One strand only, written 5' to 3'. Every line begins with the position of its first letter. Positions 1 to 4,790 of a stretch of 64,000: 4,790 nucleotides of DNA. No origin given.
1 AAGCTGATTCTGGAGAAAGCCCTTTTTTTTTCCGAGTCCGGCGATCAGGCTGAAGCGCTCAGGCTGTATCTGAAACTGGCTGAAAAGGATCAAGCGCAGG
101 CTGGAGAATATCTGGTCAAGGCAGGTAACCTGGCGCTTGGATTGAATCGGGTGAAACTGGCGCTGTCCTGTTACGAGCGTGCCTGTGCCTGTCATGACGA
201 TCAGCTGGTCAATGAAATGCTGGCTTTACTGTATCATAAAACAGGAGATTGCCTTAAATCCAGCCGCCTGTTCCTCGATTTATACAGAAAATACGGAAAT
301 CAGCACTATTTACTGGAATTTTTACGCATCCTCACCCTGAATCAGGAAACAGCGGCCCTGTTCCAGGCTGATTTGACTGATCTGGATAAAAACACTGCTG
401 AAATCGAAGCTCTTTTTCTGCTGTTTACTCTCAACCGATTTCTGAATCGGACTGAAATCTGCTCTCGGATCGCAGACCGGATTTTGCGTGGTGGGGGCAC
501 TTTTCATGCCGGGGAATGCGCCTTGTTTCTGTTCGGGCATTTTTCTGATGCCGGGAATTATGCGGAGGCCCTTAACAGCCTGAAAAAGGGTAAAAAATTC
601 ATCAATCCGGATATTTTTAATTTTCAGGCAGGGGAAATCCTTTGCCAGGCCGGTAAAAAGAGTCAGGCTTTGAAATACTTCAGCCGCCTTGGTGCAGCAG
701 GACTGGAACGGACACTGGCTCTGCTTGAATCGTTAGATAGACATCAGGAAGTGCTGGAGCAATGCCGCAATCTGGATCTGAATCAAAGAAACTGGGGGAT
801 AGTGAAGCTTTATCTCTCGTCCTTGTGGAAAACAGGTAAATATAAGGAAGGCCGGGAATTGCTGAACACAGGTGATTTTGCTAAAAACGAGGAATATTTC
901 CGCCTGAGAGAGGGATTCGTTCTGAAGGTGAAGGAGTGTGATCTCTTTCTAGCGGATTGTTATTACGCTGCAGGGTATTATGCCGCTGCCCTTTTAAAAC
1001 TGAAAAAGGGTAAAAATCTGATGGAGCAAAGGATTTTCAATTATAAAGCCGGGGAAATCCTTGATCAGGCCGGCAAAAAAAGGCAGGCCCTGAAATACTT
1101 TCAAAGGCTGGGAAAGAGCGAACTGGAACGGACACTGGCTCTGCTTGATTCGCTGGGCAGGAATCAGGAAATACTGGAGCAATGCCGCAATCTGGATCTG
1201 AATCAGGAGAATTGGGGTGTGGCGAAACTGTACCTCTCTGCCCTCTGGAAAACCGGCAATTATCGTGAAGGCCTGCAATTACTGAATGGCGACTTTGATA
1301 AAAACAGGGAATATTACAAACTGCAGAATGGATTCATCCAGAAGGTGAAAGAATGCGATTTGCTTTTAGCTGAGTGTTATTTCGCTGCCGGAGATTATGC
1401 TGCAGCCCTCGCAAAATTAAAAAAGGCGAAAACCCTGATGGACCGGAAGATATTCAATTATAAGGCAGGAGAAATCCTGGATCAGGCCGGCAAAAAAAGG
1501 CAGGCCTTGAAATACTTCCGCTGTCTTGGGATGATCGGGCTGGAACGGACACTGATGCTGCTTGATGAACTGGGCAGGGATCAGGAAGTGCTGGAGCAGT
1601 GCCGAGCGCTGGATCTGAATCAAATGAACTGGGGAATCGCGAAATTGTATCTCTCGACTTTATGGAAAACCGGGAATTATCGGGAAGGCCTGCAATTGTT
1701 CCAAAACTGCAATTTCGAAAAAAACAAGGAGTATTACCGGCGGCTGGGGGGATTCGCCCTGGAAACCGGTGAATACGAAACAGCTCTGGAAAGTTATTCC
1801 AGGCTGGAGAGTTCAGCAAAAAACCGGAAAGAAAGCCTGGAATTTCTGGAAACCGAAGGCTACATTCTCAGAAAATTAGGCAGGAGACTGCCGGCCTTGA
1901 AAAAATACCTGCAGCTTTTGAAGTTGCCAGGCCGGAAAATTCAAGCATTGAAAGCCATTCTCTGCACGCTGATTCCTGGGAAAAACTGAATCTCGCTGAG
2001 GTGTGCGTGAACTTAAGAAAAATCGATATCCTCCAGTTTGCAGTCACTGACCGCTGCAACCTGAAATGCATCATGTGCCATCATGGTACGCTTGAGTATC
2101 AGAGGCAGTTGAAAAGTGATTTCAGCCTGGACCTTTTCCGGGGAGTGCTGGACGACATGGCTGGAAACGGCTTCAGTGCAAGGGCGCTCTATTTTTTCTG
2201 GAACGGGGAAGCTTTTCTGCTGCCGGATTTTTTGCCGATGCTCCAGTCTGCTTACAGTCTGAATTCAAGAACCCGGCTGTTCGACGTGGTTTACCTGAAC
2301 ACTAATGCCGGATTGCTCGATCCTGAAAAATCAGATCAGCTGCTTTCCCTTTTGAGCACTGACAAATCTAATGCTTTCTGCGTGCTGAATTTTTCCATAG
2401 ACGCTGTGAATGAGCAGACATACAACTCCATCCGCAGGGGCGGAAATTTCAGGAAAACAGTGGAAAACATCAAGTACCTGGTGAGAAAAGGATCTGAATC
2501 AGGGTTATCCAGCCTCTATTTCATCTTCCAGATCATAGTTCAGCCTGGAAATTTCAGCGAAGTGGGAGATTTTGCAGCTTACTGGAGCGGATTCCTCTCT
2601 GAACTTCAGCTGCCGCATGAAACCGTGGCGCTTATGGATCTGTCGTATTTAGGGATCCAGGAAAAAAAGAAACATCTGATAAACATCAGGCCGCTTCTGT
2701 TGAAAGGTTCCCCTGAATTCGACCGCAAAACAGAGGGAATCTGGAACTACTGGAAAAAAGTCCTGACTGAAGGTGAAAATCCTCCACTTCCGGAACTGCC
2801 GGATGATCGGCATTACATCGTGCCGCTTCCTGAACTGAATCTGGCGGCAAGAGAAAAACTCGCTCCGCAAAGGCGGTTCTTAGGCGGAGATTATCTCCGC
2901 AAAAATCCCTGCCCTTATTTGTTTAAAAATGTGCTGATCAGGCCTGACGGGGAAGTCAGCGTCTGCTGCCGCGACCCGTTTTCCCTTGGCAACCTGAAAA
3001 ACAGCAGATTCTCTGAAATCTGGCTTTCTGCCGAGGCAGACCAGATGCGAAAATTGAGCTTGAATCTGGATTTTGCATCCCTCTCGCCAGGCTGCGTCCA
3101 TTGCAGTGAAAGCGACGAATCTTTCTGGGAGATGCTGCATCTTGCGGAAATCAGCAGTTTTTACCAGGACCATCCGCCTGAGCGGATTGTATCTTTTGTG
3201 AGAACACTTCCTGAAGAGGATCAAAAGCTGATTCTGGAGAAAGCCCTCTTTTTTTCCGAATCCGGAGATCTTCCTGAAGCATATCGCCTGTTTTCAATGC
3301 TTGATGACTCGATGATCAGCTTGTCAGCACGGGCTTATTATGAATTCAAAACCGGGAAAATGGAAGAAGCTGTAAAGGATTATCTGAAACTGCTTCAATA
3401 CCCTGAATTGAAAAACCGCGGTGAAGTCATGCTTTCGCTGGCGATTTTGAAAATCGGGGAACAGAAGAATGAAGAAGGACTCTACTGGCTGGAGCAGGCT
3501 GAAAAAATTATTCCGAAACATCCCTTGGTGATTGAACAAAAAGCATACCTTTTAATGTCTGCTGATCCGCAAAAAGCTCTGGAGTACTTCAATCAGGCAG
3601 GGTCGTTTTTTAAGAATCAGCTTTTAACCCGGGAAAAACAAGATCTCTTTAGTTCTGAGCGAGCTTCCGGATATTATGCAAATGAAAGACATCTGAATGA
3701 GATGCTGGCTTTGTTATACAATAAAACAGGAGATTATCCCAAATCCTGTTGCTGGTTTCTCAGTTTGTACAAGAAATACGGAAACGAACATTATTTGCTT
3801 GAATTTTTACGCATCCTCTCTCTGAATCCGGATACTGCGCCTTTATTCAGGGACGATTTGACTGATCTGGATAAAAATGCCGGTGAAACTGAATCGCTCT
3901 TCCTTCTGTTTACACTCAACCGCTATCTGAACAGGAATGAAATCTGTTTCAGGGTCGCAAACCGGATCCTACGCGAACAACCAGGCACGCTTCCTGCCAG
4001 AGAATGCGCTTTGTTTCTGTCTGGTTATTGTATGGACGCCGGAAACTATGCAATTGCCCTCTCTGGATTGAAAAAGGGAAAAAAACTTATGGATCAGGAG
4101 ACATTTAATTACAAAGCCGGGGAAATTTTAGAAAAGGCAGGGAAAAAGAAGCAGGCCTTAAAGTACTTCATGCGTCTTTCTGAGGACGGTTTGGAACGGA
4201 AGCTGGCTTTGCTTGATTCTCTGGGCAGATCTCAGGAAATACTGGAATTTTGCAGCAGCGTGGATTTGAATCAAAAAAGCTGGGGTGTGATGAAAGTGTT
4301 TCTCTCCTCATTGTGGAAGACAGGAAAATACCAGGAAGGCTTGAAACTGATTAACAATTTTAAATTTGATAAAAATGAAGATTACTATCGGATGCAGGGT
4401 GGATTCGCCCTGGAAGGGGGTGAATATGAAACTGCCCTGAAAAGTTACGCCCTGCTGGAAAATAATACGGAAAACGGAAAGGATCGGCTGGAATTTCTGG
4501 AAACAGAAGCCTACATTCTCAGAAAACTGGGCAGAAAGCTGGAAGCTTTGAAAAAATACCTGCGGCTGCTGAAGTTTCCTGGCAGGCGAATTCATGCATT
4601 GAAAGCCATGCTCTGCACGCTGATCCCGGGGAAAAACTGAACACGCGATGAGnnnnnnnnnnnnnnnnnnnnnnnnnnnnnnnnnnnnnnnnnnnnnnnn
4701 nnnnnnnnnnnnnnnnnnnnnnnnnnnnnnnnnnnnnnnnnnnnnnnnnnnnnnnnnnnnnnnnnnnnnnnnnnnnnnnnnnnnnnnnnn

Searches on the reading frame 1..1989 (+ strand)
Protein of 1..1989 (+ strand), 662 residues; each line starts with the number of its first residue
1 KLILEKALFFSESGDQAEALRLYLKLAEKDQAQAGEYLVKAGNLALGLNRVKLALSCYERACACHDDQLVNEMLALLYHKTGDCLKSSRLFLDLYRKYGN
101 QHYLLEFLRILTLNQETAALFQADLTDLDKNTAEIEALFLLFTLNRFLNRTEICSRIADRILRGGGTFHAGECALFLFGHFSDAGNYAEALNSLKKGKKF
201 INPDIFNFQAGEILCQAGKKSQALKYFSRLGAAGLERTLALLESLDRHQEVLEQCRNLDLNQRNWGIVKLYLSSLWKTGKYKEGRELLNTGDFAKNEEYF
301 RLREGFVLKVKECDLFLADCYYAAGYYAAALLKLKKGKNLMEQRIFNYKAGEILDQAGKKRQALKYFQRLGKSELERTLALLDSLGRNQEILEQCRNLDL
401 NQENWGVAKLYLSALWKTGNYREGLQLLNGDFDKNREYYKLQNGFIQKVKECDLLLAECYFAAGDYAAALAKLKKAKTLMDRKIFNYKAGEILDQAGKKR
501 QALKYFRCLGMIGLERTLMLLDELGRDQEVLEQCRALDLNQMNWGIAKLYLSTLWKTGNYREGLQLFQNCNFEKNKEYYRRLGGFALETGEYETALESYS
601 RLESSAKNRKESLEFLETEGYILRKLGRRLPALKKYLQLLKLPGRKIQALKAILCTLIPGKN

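Call 7: search_protein_families(library=pfam, proteins=[window:1-1989:+], max_evalue=0.01)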
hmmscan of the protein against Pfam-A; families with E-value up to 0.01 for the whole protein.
window:1-1989:+ (662 aa): 9 families
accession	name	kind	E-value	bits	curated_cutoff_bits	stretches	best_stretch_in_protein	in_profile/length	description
PF07719.23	TPR_2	-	4.1e-09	36.3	27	0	455-479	6-30/34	Tetratricopeptide repeat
PF13432.12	TPR_16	-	1.8e-08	35.1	32.7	0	554-603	7-58/65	Tetratricopeptide repeat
PF14559.12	TPR_19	-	3.8e-08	34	25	0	454-474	29-49/68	Tetratricopeptide repeat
PF12895.13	ANAPC3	-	1.8e-06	28.5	27.2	1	454-505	27-78/82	Anaphase-promoting complex, cyclosome, subunit 3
PF13428.12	TPR_14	-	6.8e-06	26.7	23.5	0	454-476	5-27/44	Tetratricopeptide repeat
PF13424.12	TPR_12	-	3.3e-05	24.4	30.1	0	455-506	8-68/77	Tetratricopeptide repeat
PF07721.20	TPR_4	-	0.00012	22.8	27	0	453-471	4-22/26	Tetratricopeptide repeat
PF25186.1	Tad4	-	0.0003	21.5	25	0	342-421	5-85/113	Type I Thoeris inhibitor Tad4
PF13176.12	TPR_7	-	0.0086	16.5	27.9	0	455-477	4-26/36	Tetratricopeptide repeat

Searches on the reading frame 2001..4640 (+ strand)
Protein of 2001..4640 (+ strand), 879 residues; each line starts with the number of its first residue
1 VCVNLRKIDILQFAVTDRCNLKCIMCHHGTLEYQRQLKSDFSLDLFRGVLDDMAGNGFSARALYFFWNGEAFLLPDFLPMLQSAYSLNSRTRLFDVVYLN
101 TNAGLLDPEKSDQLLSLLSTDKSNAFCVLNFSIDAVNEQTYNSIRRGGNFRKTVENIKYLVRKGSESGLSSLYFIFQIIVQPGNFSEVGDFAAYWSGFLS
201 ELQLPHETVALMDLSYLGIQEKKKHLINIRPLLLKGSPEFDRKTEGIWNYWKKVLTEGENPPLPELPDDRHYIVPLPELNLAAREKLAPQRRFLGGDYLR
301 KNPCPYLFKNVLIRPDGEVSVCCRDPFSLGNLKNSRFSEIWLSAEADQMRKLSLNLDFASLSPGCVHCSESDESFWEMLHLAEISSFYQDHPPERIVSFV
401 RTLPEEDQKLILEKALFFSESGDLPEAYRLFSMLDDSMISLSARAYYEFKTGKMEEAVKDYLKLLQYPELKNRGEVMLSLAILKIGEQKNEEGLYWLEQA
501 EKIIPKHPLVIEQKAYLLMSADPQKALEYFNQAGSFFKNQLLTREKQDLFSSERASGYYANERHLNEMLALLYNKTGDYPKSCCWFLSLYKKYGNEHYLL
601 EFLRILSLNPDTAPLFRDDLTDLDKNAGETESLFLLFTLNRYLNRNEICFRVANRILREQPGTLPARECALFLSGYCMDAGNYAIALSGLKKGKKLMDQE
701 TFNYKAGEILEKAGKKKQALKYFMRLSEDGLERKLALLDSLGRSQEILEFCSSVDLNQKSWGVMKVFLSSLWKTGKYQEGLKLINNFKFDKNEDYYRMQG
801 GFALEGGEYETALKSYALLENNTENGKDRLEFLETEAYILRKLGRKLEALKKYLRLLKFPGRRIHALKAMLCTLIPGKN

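Call 7: search_protein_families(library=pfam, proteins=[window:2001-4640:+], max_evalue=0.01)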
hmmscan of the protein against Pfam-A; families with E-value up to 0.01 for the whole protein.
window:2001-4640:+ (879 aa): 4 families
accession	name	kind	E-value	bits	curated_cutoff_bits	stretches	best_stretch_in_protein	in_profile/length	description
PF13186.11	SPASM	-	9.7e-11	42.2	21.5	1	304-368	1-66/67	Iron-sulfur cluster-binding domain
PF04055.27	Radical_SAM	-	2.4e-09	38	29.5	1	15-171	3-144/166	Radical SAM superfamily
PF12569.14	NatA_aux_su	-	1.5e-05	24.6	33.3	0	805-858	16-66/515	N-terminal acetyltransferase A, auxiliary subunit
PF07719.23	TPR_2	-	0.00098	19.5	27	0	441-466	4-29/34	Tetratricopeptide repeat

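Call 9: search_protein_families(library=ncbifam, proteins=[window:2001-4640:+], max_evalue=0.00001)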
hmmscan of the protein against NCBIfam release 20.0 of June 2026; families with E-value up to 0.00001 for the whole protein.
window:2001-4640:+ (879 aa): 19 families
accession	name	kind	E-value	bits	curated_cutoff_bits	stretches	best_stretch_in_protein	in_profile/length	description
NF033640.1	N_Twi_rSAM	subfamily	3e-16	59.5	170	2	8-195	110-295/398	twitch domain-containing radical SAM protein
TIGR04321.1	spiroSPASM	subfamily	1.1e-15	57.4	250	1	11-195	233-405/510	spiro-SPASM protein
TIGR04317.1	W_rSAM_matur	equivalog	8.1e-15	54.8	380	1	13-193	8-169/349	tungsten cofactor oxidoreductase radical SAM maturase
NF050035.1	rSAM_WgK_link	exception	8.3e-12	44.8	650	1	11-162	11-145/367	radical SAM/SPASM peptide maturase WgkB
TIGR04311.1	rSAM_Geo_metal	subfamily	3.8e-10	39.4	400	1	11-188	5-167/423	radical SAM/SPASM family putative metalloenzyme maturase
TIGR04340.1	rSAM_ACGX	hypoth_equivalog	2.8e-09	36.7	400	0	11-167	5-148/341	radical SAM/SPASM domain protein, ACGX system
TIGR04082.1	rSAM_for_selen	equivalog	5.3e-09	35.4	350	0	10-161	200-332/516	thio(seleno)oxazole modification radical SAM maturase SbtM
TIGR04055.1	rSAM_NirJ2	equivalog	2.3e-08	33.9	500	0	11-164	2-137/326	putative heme d1 biosynthesis radical SAM protein NirJ2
TIGR02666.1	moaA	equivalog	3e-08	33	284.05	1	6-165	7-155/336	GTP 3',8-cyclase MoaA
TIGR04546.1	rSAM_ahbC_deAc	equivalog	1.6e-07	30.5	650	0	9-169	39-181/390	12,18-didecarboxysiroheme deacetylase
TIGR04054.1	rSAM_NirJ1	equivalog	6.5e-07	28.3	650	0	10-169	37-178/387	putative heme d1 biosynthesis radical SAM protein NirJ1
TIGR04251.1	SCM_rSAM_ScmF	equivalog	9.3e-07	28.5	400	1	10-165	5-146/353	SynChlorMet cassette radical SAM/SPASM protein ScmF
TIGR04250.1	SCM_rSAM_ScmE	equivalog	1.2e-06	27.7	400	0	13-224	7-189/358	SynChlorMet cassette radical SAM/SPASM protein ScmE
NF012164.0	AlbA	equivalog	1.2e-06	27.3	850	0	12-164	116-251/442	subtilosin maturase AlbA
NF001199.0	PRK00164.2-1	equivalog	3.1e-06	26.5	231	0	6-162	9-147/308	GTP 3',8-cyclase MoaA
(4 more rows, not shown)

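Call 30: search_protein_representatives(protein=window:2001-4640:+)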
Query: 879 residues. Proteins with E-value up to 0.001 (for the whole library): 5529; up to 1e-10: 691; up to 1e-30: 18. The best 150 are listed.
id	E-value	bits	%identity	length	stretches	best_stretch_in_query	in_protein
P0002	0.0e+00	1517.0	69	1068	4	4-434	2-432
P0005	3.1e-110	386.3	44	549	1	5-436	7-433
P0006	2.0e-53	198.3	29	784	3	10-406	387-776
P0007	1.4e-48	182.3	31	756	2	5-494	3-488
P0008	1.2e-45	172.6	33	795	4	15-192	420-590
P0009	2.0e-41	158.7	31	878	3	11-215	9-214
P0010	1.9e-37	145.5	28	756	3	10-369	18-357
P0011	8.4e-37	143.3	29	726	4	13-201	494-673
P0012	7.1e-34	133.7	34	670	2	8-204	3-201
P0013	1.1e-33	133.0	34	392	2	7-204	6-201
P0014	2.2e-32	128.8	36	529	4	91-206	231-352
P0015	4.0e-32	127.9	31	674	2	8-369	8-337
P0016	4.6e-32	127.7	29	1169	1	59-405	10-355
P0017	8.6e-32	126.8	36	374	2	11-208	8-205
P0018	1.4e-31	126.1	33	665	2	17-200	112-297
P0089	1.2e-20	89.9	25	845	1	30-875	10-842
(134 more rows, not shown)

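Call 33: find_encoding_contigs(protein=P0005, flank=10000, max_places=3)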
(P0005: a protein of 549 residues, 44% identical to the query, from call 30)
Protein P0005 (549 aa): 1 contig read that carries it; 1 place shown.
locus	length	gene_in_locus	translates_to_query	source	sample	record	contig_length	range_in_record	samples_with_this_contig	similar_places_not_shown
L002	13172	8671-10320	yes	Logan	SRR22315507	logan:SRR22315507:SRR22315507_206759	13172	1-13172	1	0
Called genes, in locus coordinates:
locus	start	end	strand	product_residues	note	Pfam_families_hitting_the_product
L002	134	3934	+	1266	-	-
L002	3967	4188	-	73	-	PF13443:HTH_26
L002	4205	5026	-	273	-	-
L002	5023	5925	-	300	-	PF00005:ABC_tran, PF13304:AAA_21 (weak)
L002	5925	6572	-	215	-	PF08534:Redoxin, PF00578:AhpC-TSA, PF00085:Thioredoxin (weak), PF13098:Thioredoxin_2 (weak), PF13905:Thioredoxin_8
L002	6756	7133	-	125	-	-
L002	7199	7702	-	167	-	PF00578:AhpC-TSA, PF08534:Redoxin, PF00085:Thioredoxin (weak), PF13098:Thioredoxin_2 (weak), PF13905:Thioredoxin_8 (weak)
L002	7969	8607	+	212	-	-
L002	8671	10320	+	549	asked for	PF04055:Radical_SAM (weak), PF13186:SPASM, PF14559:TPR_19 (faint)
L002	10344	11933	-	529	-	PF00657:Lipase_GDSL (weak), PF13472:Lipase_GDSL_2, PF13428:TPR_14 (faint), PF00515:TPR_1 (faint), PF07719:TPR_2 (faint), PF13181:TPR_8 (faint), PF13414:TPR_11 (faint), PF14559:TPR_19 (weak), +6 more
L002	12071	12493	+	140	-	-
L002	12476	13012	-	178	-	PF00565:SNase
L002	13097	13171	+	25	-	?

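Call 34: find_encoding_contigs(protein=P0009, flank=10000, max_places=3)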
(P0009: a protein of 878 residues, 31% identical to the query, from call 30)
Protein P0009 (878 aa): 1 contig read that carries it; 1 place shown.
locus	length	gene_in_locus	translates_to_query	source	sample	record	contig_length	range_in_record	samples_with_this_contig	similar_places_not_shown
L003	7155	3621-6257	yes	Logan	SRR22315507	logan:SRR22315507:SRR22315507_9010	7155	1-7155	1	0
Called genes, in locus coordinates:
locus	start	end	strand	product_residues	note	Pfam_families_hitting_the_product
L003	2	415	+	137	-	?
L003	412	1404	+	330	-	PF00482:T2SSF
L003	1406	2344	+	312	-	PF00482:T2SSF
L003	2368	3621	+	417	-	-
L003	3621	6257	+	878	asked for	PF13186:SPASM, PF12895:ANAPC3 (weak)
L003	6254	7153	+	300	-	?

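Call 56: find_encoding_contigs(protein=P0007, flank=10000, max_places=3)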
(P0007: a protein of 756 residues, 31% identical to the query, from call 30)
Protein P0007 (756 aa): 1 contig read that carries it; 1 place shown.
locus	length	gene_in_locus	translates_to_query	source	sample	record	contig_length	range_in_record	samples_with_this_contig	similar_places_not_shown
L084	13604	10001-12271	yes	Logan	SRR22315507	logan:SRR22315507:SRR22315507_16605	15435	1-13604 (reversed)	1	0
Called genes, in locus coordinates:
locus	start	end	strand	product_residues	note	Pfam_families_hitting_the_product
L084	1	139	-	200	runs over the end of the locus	PF00889:EF_TS, PF25025:EF-Ts_N (weak)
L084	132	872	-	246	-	PF00318:Ribosomal_S2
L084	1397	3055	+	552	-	PF00496:SBP_bac_5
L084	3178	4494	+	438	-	PF03415:Peptidase_C11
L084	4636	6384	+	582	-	-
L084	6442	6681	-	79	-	-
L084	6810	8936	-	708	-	PF00069:Pkinase, PF03109:ABC1 (faint), PF07714:PK_Tyr_Ser-Thr, PF14531:Kinase-like (faint), PF01636:APH (faint)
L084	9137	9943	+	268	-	-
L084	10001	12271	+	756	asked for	PF04055:Radical_SAM, PF13186:SPASM, PF12895:ANAPC3 (faint)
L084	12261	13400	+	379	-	PF04055:Radical_SAM, PF06969:HemN_C (weak)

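Call 57: find_encoding_contigs(protein=P0089, flank=10000, max_places=3)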
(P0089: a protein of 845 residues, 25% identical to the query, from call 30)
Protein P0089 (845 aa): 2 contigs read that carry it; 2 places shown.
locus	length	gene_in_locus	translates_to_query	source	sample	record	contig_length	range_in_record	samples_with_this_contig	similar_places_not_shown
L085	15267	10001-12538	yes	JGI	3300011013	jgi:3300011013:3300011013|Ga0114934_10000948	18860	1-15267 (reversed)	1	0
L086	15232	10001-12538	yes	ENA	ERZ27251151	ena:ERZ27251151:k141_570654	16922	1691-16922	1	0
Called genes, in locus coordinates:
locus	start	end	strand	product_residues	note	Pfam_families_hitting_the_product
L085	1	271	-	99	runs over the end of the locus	PF12840:HTH_20, PF01022:HTH_5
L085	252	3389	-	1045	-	PF00873:ACR_tran, PF03176:MMPL (faint)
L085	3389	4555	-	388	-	PF25876:HH_MFP_RND (faint), PF25917:BSH_RND, PF25973:BSH_CzcB, PF25975:CzcB_C (weak), PF25989:YknX_C (weak)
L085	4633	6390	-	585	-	PF02310:B12-binding, PF04055:Radical_SAM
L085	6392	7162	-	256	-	PF04402:SIMPL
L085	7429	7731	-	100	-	-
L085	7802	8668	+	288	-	PF02091:tRNA-synt_2e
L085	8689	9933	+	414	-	-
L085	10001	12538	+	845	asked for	PF12895:ANAPC3 (faint), PF13186:SPASM, PF13428:TPR_14 (faint), PF13176:TPR_7 (faint)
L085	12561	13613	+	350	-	PF13477:Glyco_trans_4_2, PF13439:Glyco_transf_4, PF20706:GT4-conflict (weak), PF00534:Glycos_transf_1, PF13692:Glyco_trans_1_4, PF13524:Glyco_trans_1_2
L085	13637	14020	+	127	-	PF00072:Response_reg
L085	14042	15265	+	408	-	?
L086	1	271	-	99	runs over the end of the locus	PF12840:HTH_20, PF01022:HTH_5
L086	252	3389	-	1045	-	PF00873:ACR_tran, PF03176:MMPL (faint)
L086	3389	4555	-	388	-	PF25876:HH_MFP_RND (faint), PF25917:BSH_RND, PF25973:BSH_CzcB, PF25975:CzcB_C (weak), PF25989:YknX_C (weak)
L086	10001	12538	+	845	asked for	PF12895:ANAPC3 (faint), PF13186:SPASM, PF13428:TPR_14 (faint), PF13176:TPR_7 (faint)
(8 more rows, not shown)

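Call 58: find_encoding_contigs(protein=P0010, flank=10000, max_places=3)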
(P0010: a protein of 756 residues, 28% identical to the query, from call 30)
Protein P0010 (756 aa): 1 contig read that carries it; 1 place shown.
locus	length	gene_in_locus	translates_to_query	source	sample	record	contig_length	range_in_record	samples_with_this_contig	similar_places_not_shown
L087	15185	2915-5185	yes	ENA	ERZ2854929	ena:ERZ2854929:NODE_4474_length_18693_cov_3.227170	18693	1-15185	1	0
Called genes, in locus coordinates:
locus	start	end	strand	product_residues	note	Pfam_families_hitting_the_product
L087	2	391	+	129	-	?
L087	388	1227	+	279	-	PF00528:BPD_transp_1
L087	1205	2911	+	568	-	PF00005:ABC_tran, PF02463:SMC_N (faint), PF13401:AAA_22 (faint), PF13304:AAA_21 (faint), PF08352:oligo_HPY (weak), PF00005:ABC_tran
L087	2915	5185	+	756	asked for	PF04055:Radical_SAM (weak), PF13186:SPASM, PF04055:Radical_SAM, PF13186:SPASM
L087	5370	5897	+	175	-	PF13302:Acetyltransf_3, PF00583:Acetyltransf_1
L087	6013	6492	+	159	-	-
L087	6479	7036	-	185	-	PF10469:AKAP7_NLS, PF02834:LigT_PEase, PF13563:2_5_RNA_ligase2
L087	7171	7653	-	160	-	PF00072:Response_reg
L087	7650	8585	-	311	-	PF00890:FAD_binding_2 (faint), PF01266:DAO (faint), PF01946:Thi4 (faint), PF03486:HI0933_like (faint), PF07992:Pyr_redox_2, PF12831:FAD_oxidored (weak), PF13738:Pyr_redox_3, PF00070:Pyr_redox, +1 more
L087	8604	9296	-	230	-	PF00106:adh_short, PF13561:adh_short_C2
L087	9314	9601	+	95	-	PF00111:Fer2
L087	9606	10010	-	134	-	PF01355:HIPIP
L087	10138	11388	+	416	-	-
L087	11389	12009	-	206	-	PF24675:NpmA (weak), PF02390:Methyltransf_4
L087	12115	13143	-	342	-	PF01545:Cation_efflux, PF16916:ZT_dimer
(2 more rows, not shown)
